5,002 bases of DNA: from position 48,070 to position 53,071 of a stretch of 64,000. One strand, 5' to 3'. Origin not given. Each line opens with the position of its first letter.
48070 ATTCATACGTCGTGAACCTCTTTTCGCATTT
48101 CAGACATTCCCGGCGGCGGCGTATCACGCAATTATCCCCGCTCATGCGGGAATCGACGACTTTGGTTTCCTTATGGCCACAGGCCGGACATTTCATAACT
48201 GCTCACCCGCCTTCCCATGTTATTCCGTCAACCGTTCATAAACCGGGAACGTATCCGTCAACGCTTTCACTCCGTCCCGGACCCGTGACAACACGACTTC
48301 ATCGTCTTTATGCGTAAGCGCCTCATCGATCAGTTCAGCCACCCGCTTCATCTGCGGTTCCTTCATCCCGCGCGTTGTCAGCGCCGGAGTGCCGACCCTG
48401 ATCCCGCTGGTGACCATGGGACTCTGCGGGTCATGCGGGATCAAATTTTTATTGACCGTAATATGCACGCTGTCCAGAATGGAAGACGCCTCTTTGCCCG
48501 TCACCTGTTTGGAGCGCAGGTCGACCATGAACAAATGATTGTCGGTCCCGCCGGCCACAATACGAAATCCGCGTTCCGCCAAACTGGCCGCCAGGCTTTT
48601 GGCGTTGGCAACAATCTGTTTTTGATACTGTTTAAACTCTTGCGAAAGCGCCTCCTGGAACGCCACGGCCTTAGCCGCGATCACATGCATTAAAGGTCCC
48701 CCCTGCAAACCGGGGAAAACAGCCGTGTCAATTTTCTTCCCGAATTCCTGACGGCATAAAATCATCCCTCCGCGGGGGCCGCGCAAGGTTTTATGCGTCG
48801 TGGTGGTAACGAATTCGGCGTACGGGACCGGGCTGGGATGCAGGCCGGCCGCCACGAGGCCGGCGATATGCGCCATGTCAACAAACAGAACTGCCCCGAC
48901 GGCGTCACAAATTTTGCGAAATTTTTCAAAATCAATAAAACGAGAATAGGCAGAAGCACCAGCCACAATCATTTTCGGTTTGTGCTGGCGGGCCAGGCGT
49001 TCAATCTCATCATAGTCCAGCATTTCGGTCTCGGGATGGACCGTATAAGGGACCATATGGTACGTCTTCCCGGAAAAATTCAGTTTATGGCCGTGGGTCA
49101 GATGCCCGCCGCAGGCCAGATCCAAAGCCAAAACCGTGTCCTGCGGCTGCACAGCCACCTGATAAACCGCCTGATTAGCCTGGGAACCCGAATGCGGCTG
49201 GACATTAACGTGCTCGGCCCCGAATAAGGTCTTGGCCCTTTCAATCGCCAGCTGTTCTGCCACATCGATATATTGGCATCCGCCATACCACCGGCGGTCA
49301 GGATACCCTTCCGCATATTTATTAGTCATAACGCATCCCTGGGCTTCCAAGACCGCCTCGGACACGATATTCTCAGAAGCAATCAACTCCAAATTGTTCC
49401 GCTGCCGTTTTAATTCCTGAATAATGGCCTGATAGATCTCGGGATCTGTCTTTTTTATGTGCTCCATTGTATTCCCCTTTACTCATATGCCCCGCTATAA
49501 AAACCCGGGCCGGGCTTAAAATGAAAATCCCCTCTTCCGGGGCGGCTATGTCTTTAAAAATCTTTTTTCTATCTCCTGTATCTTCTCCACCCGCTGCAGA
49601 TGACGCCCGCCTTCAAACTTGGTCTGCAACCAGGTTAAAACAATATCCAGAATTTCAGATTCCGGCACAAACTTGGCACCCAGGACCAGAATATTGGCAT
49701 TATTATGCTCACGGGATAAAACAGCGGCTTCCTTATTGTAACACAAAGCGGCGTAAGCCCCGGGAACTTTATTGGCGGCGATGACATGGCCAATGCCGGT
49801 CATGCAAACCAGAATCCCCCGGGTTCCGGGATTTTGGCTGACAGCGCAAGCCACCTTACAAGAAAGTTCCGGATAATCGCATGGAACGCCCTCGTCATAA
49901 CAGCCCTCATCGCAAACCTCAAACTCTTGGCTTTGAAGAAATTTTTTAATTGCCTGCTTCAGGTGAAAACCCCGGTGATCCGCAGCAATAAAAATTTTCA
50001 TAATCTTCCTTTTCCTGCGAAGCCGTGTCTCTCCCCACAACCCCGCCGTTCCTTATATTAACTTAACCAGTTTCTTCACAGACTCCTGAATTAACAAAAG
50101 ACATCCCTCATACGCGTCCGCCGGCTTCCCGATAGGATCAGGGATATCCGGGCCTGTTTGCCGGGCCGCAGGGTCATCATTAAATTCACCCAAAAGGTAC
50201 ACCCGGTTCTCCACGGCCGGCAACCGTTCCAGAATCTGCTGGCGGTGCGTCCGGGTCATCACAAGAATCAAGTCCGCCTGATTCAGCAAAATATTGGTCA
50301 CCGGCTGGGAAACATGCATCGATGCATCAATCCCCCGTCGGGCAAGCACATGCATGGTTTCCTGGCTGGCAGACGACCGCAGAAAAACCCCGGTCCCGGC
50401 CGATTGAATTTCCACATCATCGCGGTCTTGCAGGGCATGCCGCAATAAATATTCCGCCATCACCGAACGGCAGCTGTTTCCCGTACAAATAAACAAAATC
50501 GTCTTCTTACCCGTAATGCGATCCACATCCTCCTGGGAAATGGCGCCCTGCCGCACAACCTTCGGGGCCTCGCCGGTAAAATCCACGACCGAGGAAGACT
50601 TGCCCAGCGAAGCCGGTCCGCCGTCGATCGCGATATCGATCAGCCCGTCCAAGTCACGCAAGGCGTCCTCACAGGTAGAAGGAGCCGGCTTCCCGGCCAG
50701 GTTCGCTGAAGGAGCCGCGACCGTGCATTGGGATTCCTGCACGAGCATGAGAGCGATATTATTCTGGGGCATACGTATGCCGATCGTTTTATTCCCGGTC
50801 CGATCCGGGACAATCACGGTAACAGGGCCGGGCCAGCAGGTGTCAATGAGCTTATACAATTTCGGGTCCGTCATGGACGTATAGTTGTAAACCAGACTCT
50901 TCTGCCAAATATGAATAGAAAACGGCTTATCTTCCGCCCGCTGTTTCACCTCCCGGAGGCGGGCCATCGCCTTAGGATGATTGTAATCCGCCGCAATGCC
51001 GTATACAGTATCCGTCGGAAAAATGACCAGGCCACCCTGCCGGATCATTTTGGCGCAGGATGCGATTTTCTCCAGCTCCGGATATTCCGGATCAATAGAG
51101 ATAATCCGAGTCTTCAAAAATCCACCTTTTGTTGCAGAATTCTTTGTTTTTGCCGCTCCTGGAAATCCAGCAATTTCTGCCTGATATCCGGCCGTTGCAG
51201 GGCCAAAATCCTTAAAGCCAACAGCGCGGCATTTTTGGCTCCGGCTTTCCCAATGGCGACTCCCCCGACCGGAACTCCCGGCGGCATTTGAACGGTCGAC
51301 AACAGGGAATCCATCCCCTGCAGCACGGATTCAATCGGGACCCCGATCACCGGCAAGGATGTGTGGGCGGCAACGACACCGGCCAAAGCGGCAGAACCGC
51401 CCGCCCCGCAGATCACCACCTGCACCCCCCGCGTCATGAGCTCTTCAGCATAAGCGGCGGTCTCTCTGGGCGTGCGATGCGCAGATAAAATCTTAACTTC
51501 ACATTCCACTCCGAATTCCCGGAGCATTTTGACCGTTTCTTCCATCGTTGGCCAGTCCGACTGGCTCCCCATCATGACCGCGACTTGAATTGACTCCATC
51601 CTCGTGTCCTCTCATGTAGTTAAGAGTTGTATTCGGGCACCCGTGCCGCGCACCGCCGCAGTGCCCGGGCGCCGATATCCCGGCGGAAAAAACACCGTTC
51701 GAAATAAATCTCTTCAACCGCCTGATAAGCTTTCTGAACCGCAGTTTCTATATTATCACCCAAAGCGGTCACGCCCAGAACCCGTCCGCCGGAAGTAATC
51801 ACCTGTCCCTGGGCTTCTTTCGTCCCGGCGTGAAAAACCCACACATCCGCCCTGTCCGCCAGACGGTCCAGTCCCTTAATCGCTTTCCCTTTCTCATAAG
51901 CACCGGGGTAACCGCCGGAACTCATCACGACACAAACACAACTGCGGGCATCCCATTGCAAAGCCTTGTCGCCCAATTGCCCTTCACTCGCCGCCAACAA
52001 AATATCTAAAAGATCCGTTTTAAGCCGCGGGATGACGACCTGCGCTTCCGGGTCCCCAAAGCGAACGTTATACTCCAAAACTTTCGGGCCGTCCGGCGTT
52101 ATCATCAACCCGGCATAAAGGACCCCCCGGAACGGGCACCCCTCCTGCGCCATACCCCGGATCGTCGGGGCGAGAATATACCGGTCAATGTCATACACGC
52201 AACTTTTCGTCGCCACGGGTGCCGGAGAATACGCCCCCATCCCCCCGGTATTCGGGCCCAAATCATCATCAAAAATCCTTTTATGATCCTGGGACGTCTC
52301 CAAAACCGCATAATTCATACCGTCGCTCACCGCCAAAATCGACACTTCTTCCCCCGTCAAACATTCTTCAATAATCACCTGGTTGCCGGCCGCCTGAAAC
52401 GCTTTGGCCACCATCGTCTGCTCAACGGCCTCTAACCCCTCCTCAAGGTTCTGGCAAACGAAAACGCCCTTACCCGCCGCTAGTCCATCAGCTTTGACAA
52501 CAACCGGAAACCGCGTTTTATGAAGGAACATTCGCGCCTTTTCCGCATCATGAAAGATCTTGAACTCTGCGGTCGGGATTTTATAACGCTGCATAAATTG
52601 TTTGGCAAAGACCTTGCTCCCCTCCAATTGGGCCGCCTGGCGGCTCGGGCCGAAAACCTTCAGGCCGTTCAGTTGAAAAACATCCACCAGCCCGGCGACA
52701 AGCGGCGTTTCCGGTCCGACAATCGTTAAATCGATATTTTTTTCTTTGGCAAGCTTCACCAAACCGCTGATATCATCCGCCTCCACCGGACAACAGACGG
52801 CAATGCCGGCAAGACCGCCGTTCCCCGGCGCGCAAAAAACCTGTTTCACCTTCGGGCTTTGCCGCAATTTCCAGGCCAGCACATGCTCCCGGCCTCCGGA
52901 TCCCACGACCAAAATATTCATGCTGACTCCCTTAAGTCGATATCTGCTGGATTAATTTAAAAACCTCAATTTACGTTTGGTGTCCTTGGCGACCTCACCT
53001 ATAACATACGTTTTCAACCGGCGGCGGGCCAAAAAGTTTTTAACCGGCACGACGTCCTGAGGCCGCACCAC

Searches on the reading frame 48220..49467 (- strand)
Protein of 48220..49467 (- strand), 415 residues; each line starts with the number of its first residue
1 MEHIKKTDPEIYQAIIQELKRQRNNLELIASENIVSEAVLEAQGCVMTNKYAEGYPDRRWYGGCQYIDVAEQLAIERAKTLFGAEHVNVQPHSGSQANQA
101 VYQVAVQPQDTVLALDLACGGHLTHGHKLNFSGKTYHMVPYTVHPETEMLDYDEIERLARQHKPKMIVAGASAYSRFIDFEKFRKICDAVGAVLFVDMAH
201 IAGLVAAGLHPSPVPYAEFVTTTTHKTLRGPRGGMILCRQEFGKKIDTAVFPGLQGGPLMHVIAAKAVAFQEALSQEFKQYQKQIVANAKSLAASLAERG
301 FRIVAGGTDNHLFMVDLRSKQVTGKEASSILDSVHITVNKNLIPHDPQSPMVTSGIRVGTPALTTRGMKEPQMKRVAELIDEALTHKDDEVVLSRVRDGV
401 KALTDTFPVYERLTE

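Call 91: search_protein_families(library=pfam, proteins=[window:48220-49467:-], max_evalue=0.00001)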
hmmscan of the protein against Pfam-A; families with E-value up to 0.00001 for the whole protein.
window:48220-49467:- (415 aa): 2 families
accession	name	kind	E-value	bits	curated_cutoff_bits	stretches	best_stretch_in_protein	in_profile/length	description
PF00464.25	SHMT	-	7.1e-173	575.2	27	1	4-380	1-399/399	Serine hydroxymethyltransferase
PF00155.27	Aminotran_1_2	-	2.4e-12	47.2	19.7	1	58-368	35-354/361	Aminotransferase class I and II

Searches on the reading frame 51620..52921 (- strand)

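Call 91: search_protein_families(library=pfam, proteins=[window:51620-52921:-], max_evalue=0.00001)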
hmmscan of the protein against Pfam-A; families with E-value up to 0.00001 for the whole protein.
window:51620-52921:- (433 aa): 6 families
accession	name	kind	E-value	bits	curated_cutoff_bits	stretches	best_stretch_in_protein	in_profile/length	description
PF01071.24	GARS_A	-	4.1e-79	265.4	27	1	101-293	1-194/194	Phosphoribosylglycinamide synthetase, ATP-grasp (A) domain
PF02844.21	GARS_N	-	1.8e-40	138.1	29.5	1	1-100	1-100/100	Phosphoribosylglycinamide synthetase, N domain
PF02843.22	GARS_C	-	1.5e-34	118.6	34.8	1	328-419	1-92/92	Phosphoribosylglycinamide synthetase, C domain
PF02222.28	ATP-grasp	-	7.1e-08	32.7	27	1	108-210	1-103/179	ATP-grasp domain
PF02786.22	CPSase_L_D2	-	1e-07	32.1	19.8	1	103-205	2-107/211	Carbamoyl-phosphate synthase L chain, ATP binding domain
PF08443.16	RimK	-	3.9e-06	27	21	1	103-181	4-87/188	RimK-like ATP-grasp domain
